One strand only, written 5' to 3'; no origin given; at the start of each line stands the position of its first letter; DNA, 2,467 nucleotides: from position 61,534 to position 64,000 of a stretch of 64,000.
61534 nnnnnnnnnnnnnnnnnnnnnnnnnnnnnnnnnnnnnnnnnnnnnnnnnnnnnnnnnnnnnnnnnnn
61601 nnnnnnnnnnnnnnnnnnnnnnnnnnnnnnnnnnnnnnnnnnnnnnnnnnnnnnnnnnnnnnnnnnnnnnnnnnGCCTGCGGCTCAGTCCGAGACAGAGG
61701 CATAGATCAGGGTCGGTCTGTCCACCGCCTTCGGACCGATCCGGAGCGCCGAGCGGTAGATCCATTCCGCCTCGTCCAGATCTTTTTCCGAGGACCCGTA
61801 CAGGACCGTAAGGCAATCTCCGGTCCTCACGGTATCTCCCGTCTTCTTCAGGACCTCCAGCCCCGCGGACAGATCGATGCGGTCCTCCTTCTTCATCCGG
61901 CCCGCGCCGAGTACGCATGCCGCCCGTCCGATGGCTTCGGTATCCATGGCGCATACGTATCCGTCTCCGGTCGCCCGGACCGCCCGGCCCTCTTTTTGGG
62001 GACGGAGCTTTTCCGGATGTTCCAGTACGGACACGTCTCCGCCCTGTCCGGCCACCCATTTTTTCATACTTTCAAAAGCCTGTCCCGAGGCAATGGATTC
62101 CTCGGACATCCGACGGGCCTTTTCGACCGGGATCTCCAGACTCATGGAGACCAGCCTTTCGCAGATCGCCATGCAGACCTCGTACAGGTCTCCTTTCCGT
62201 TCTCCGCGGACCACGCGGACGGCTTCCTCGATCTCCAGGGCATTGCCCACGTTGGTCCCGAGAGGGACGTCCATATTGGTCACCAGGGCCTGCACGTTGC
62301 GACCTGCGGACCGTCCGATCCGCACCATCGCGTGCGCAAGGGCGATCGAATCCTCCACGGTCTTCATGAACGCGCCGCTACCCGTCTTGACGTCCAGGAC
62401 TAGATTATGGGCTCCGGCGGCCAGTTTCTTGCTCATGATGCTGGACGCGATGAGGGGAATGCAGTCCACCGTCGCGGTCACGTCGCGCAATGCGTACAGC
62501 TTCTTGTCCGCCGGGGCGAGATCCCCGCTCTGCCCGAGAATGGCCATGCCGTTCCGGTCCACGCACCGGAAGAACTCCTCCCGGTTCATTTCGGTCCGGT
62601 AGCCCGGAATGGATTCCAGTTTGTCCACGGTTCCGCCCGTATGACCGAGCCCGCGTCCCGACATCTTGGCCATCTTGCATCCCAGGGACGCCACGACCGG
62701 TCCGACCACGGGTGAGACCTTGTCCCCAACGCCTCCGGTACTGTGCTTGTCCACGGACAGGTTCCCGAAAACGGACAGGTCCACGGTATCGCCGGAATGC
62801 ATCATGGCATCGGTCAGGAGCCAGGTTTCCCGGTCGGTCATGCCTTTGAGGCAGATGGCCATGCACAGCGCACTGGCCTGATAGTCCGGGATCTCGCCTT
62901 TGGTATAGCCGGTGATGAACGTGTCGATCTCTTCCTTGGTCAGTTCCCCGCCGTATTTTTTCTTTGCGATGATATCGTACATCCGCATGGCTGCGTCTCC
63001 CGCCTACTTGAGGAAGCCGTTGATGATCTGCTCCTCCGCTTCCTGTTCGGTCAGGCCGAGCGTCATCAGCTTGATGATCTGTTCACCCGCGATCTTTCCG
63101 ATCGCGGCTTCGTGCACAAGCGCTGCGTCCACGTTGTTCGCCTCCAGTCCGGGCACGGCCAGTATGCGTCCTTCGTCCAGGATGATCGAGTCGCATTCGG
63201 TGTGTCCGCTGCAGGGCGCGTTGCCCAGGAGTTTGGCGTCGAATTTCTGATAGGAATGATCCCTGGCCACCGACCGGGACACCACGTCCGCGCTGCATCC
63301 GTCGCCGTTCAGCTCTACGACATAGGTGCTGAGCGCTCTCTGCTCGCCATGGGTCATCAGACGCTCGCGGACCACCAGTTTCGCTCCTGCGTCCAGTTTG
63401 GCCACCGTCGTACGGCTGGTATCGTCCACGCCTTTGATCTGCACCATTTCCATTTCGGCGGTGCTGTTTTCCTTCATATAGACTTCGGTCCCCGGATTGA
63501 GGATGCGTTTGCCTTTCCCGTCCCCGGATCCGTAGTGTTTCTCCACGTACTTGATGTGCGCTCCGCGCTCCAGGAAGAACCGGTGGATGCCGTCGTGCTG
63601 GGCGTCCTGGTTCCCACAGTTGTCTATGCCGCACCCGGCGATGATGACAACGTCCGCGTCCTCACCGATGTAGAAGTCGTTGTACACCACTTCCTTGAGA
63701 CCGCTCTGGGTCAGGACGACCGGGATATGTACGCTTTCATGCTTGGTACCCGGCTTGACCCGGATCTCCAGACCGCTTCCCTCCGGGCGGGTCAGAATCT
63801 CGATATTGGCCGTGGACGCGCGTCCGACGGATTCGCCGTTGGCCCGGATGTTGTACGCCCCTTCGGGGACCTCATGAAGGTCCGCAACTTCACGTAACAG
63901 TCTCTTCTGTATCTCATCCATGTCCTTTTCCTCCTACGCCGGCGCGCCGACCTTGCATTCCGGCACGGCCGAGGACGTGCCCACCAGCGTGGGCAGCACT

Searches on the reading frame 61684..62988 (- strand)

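Call 55: search_protein_families(library=pfam, proteins=[window:61684-62988:-], max_evalue=0.00001)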
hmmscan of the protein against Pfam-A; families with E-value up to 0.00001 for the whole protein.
window:61684-62988:- (434 aa): 3 families
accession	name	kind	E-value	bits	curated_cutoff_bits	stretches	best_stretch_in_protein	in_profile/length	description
PF00591.27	Glycos_transf_3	-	1.6e-42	146.4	27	1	78-304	4-252/253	Glycosyl transferase family, a/b domain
PF07831.19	PYNP_C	-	1.9e-21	76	27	1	344-415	1-72/75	Pyrimidine nucleoside phosphorylase C-terminal domain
PF02885.22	Glycos_trans_3N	-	1e-20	73.6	26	1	5-66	2-63/63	Glycosyl transferase family, helical bundle domain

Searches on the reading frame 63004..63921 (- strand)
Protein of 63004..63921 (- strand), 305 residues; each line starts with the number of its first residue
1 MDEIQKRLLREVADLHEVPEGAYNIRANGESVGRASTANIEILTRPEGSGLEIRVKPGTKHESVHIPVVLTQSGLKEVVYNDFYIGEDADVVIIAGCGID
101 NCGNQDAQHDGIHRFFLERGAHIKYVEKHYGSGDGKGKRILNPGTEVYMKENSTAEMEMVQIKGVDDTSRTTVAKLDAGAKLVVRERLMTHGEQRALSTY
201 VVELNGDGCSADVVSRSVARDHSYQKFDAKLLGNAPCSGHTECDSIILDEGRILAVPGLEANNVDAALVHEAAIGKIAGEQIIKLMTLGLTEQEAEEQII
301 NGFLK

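Call 55: search_protein_families(library=pfam, proteins=[window:63004-63921:-], max_evalue=0.00001)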
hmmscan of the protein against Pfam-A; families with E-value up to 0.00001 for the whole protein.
window:63004-63921:- (305 aa): 1 family
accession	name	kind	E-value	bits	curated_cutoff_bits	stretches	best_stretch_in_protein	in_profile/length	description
PF01458.23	SUFBD_core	-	8.3e-22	78.2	27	1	85-303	18-232/232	SUF system FeS cluster assembly, SufBD core domain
